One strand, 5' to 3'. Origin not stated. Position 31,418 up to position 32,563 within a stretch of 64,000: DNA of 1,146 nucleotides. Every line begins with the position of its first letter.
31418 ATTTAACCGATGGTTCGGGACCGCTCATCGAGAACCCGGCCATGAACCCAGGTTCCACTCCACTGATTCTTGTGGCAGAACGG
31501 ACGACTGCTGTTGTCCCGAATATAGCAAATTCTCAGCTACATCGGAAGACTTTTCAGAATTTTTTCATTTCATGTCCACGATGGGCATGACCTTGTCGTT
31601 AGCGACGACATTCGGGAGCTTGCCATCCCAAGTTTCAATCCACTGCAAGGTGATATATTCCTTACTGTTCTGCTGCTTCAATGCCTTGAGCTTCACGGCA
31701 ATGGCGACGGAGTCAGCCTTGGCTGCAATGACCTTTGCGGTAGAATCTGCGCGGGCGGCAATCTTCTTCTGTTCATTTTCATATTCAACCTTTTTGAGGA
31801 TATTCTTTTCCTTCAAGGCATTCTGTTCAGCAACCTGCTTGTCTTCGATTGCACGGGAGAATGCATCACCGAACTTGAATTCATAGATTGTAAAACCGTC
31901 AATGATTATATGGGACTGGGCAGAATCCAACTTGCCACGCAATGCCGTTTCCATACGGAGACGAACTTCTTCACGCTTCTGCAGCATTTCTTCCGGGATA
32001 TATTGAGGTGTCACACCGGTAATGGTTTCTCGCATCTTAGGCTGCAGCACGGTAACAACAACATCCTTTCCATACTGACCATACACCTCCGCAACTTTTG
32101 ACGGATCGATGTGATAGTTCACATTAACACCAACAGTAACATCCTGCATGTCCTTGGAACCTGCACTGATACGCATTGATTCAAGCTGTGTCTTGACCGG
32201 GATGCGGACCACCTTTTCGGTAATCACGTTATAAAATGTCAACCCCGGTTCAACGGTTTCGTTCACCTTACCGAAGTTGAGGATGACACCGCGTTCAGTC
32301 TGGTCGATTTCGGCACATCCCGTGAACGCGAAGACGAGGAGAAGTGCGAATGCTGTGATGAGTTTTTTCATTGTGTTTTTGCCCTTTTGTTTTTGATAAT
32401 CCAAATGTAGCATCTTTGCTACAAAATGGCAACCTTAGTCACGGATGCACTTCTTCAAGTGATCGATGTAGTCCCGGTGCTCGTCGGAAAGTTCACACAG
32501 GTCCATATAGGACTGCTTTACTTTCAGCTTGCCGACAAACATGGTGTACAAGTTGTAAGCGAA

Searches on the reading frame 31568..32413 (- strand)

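Call 53: search_protein_families(library=pfam, proteins=[window:31568-32413:-], max_evalue=0.01)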
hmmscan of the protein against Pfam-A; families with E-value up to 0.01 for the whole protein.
window:31568-32413:- (282 aa): 1 family
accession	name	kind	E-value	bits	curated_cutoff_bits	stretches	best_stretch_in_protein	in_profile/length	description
PF01145.31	Band_7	-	2.9e-26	93.1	23.6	1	35-208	2-166/176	SPFH domain / Band 7 family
